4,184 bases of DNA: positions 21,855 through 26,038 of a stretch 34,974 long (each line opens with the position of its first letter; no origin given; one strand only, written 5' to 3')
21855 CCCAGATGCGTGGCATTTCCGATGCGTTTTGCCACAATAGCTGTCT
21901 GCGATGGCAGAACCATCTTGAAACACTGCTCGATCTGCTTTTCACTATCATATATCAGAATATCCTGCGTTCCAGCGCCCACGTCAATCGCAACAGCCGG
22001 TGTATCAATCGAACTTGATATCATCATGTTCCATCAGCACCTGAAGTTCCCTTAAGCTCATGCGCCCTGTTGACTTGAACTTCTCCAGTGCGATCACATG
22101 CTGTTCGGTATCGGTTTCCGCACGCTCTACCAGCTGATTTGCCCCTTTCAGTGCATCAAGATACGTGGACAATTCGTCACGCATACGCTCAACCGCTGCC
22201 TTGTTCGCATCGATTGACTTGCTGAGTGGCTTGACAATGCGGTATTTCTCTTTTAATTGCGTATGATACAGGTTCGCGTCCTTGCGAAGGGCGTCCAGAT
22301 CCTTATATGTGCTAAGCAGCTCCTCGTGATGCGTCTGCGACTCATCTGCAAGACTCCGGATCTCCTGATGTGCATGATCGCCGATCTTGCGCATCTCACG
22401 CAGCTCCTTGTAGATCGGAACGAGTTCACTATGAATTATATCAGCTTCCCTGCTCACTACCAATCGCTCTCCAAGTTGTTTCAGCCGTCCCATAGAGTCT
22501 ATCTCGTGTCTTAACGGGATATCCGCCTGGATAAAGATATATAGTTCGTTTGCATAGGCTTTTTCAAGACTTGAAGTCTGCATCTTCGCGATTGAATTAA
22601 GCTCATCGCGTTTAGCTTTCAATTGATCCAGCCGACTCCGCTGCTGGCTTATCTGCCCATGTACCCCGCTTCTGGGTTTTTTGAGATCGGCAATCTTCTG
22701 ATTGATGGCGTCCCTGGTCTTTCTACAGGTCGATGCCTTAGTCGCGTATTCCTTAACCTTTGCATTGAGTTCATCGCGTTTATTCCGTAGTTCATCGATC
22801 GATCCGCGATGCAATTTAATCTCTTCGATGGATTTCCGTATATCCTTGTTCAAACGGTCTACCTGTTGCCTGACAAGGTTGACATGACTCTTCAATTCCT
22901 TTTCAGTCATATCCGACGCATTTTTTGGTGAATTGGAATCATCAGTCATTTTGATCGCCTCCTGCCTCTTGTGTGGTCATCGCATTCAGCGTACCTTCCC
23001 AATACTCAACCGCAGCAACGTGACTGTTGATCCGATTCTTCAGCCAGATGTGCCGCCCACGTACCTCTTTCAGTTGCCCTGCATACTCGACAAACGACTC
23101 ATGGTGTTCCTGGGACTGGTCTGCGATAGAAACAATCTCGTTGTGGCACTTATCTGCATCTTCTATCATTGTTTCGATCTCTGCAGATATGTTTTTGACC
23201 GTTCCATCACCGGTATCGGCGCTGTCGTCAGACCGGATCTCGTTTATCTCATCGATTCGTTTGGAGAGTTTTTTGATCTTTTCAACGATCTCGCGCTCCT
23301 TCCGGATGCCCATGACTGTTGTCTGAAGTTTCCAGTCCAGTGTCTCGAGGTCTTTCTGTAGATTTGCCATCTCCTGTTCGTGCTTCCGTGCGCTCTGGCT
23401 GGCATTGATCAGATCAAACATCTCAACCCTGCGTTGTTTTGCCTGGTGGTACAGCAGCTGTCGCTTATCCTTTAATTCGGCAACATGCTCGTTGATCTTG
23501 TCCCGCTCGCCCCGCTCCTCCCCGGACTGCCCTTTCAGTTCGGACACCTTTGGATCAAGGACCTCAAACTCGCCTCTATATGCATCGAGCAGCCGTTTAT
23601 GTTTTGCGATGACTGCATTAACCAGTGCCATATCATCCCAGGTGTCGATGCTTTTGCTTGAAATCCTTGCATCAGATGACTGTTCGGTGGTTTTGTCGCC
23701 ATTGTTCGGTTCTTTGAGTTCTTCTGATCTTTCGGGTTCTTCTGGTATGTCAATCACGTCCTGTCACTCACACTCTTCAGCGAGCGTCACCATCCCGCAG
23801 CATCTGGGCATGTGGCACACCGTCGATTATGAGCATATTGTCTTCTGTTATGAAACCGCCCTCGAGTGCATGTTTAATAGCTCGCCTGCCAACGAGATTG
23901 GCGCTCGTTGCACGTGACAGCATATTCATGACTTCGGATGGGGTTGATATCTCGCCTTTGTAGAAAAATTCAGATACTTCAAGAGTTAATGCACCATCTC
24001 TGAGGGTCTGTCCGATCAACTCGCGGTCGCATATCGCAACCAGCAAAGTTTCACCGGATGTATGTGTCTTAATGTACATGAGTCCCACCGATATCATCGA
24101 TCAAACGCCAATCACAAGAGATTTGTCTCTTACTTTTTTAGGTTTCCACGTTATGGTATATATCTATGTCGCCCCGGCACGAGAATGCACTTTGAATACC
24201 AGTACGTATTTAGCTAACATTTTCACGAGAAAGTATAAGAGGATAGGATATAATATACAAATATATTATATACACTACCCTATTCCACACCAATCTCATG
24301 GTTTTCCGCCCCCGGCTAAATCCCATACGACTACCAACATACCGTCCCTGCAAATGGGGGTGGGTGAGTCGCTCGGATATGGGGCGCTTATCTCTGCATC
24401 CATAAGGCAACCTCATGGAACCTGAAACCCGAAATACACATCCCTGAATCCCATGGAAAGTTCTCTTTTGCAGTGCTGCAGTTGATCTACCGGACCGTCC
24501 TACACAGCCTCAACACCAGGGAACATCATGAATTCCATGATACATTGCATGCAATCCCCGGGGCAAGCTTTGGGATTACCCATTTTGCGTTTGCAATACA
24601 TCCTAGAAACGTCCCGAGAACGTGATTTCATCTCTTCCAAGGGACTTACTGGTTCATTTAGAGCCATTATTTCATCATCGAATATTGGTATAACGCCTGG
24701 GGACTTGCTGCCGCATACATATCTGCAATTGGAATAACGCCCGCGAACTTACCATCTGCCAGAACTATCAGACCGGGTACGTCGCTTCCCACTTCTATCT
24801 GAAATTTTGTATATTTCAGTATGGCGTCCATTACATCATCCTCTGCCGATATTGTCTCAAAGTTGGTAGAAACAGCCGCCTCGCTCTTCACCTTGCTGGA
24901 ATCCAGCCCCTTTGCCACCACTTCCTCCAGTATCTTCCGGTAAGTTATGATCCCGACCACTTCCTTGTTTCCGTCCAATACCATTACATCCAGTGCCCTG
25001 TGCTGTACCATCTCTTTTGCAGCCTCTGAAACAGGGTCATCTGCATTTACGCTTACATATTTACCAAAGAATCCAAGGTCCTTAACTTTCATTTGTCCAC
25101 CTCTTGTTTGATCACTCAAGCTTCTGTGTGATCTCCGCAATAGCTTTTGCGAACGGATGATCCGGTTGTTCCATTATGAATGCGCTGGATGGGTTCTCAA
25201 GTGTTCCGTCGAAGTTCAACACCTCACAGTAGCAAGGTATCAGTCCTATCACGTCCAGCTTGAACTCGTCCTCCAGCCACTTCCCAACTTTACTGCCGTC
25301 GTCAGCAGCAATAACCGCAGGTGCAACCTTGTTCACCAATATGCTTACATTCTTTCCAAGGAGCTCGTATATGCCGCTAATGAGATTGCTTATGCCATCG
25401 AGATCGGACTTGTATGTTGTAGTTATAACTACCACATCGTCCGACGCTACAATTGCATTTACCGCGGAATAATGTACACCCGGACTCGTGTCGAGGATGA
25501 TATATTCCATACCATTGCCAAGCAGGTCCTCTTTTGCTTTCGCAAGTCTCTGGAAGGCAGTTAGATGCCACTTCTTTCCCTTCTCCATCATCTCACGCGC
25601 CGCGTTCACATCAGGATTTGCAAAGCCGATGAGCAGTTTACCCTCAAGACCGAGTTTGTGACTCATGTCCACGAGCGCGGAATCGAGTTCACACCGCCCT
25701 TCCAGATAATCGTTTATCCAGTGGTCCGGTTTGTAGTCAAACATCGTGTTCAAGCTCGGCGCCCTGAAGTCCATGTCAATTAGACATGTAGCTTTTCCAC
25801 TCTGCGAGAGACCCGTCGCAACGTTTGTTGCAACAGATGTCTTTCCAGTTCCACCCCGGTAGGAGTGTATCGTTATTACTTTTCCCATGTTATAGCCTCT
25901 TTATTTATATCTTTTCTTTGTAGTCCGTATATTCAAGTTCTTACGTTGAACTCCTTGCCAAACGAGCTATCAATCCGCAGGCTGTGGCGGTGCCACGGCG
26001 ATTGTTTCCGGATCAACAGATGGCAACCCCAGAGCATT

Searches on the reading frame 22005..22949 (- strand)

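Call 56: search_protein_families(library=pfam, proteins=[window:22005-22949:-], max_evalue=0.00001)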
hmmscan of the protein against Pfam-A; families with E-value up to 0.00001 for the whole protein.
window:22005-22949:- (314 aa): 2 families
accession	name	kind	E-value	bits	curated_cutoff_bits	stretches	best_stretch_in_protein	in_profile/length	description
PF23435.1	DUF7121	-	3.4e-07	30.4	29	1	52-232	56-233/307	Family of unknown function (DUF7121)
PF11932.13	DUF3450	-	2.9e-06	27.2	32.6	0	57-160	31-132/241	Protein of unknown function (DUF3450)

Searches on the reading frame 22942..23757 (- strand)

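Call 56: search_protein_families(library=pfam, proteins=[window:22942-23757:-], max_evalue=0.00001)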
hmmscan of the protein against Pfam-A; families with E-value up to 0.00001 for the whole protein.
window:22942-23757:- (271 aa): 1 family
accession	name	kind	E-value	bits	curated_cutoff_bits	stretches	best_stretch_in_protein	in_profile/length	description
PF23435.1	DUF7121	-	6.8e-10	39.3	29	1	70-233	68-223/307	Family of unknown function (DUF7121)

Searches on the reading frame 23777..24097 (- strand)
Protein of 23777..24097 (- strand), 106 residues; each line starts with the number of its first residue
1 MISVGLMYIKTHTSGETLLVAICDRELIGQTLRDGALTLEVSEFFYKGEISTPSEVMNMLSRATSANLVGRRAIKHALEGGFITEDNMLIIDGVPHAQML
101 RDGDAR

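Call 56: search_protein_families(library=pfam, proteins=[window:23777-24097:-], max_evalue=0.00001)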
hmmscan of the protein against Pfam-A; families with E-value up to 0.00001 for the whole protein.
window:23777-24097:- (106 aa): 1 family
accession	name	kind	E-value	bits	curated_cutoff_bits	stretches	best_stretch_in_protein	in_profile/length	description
PF04242.18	DUF424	-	7.8e-25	87.4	25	1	13-101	3-91/92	Protein of unknown function (DUF424)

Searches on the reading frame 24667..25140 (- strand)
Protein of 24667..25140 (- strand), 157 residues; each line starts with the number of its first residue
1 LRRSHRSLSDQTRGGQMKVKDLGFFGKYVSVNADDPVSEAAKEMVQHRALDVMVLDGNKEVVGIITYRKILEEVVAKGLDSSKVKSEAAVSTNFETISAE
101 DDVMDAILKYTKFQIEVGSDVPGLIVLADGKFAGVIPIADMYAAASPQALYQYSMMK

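Call 9: search_protein_families(library=pfam, proteins=[window:24667-25140:-])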
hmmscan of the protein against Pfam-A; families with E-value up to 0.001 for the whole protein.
window:24667-25140:- (157 aa): 1 family
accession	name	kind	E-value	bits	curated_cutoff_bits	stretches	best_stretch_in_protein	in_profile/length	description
PF00571.33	CBS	-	7.6e-15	55.4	24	1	27-74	8-55/57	CBS domain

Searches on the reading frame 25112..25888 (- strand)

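Call 9: search_protein_families(library=pfam, proteins=[window:25112-25888:-])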
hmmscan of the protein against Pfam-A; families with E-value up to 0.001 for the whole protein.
window:25112-25888:- (258 aa): 7 families
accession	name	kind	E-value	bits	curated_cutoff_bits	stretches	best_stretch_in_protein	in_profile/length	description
PF13614.12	AAA_31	-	1.9e-17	64.2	27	1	3-176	2-167/177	AAA domain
PF10609.15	ParA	-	2.6e-13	50.4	27.1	1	3-257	4-245/246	NUBPL iron-transfer P-loop NTPase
PF01656.29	CbiA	-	1.6e-09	38.2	25.4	1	5-218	1-110/125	CobQ/CobB/MinD/ParA nucleotide binding domain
PF07015.17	VirC1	-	7.7e-07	29.1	24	0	114-177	71-134/231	VirC1 protein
PF09140.17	MipZ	-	2.1e-06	27.7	20.7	1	4-53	2-51/262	ATPase MipZ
PF02374.21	ArsA_ATPase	-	2.3e-05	24.2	24.3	1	9-136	7-134/305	Anion-transporting ATPase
PF06564.18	CBP_BcsQ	-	0.0002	21.4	21.3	1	3-196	2-179/234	Cellulose biosynthesis protein BcsQ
